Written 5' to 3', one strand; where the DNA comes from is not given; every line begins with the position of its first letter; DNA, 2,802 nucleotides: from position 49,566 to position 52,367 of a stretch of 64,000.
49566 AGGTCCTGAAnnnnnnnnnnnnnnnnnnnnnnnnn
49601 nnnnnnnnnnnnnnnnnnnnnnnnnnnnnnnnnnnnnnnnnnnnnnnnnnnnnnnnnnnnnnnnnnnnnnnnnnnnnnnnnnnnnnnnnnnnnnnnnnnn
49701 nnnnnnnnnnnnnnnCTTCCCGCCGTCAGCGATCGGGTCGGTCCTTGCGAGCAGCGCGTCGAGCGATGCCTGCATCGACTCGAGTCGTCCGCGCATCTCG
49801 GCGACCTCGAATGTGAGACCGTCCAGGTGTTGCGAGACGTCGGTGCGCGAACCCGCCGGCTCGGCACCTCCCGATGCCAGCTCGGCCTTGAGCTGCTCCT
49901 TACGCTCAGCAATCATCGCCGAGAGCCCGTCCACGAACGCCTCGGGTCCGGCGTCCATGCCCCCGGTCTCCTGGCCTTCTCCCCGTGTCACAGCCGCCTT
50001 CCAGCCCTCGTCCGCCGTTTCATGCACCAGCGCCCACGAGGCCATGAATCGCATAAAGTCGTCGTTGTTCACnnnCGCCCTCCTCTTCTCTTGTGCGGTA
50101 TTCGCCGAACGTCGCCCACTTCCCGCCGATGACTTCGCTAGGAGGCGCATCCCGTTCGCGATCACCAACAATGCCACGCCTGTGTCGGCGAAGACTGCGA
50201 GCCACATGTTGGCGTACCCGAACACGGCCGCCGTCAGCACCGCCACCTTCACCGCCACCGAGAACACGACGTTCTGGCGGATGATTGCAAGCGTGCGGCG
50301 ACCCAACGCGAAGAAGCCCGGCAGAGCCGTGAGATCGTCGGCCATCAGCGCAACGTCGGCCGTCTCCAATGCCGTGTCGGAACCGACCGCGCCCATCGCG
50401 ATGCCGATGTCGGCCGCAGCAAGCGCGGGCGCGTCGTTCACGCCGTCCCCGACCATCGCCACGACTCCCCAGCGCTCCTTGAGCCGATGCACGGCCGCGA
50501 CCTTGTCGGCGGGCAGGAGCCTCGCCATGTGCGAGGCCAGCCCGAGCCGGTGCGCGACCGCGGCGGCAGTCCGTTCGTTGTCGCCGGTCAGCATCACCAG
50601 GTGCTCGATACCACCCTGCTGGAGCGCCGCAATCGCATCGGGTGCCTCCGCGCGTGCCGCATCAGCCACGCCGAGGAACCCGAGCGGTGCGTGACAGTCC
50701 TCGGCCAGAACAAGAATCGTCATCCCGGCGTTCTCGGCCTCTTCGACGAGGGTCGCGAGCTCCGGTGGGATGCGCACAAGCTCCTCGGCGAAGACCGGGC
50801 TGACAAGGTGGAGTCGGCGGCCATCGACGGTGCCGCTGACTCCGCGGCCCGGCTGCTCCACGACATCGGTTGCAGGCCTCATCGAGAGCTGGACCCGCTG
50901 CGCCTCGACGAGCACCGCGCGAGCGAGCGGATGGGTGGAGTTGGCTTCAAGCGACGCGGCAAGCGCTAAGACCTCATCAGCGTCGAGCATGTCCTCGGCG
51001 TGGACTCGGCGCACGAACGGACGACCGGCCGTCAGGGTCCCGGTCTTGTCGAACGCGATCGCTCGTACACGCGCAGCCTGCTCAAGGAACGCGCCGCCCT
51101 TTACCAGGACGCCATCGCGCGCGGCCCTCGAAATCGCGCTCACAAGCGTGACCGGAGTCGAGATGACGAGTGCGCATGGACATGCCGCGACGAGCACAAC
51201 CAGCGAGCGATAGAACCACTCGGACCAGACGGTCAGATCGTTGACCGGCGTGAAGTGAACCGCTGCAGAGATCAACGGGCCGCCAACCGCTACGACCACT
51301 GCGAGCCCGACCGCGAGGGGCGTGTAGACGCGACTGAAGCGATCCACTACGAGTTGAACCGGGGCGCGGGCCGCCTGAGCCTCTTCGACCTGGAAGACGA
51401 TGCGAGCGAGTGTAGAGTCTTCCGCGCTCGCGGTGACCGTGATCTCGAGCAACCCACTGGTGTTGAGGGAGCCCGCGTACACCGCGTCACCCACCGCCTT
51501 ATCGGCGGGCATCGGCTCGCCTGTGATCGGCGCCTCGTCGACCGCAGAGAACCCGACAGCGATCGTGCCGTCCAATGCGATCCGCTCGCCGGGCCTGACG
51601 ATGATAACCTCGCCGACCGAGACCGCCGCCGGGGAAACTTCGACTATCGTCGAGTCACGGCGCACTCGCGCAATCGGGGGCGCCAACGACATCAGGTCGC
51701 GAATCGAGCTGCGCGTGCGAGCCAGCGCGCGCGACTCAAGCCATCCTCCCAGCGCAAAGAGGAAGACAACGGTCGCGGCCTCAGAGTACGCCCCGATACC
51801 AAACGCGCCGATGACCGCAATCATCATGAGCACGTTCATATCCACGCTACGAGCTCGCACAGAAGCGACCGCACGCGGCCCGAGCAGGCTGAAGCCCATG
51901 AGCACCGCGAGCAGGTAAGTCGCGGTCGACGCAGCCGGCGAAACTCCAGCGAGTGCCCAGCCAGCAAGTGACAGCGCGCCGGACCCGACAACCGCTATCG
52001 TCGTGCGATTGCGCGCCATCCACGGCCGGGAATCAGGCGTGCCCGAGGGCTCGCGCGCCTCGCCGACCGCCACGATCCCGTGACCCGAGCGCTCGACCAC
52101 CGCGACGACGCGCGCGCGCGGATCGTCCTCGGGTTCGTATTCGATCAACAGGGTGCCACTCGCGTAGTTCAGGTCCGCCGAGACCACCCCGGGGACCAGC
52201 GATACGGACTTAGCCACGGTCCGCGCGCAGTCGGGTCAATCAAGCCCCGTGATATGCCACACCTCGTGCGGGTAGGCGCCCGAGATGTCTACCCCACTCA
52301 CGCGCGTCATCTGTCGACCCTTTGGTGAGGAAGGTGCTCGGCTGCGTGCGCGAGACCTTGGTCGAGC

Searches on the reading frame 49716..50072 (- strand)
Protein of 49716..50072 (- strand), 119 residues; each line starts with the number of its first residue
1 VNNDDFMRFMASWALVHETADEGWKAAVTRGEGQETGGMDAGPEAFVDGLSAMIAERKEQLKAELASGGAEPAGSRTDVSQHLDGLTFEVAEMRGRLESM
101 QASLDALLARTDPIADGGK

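Call 13: search_protein_families(library=pfam, proteins=[window:49716-50072:-], max_evalue=0.01)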
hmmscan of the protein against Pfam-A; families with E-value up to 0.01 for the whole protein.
window:49716-50072:- (119 aa): 1 family
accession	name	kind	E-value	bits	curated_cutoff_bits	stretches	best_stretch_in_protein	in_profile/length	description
PF16331.10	TolA_bind_tri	-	0.0021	18.6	30.1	1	75-110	19-54/76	TolA binding protein trimerisation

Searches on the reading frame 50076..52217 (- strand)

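Call 13: search_protein_families(library=pfam, proteins=[window:50076-52217:-], max_evalue=0.01)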
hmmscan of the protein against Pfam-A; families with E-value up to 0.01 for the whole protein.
window:50076-52217:- (714 aa): 4 families
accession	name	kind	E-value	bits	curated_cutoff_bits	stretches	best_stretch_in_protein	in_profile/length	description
PF00122.25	E1-E2_ATPase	-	1.7e-48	165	28.1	1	177-367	1-180/181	E1-E2 ATPase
PF00702.32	Hydrolase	-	1e-31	111.3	26.4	1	384-603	1-191/191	haloacid dehalogenase-like hydrolase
PF12710.13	HAD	-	0.00028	21.8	27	1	521-599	86-188/189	haloacid dehalogenase-like hydrolase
PF00403.32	HMA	-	0.0023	18.7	24.8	1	3-46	18-61/62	Heavy-metal-associated domain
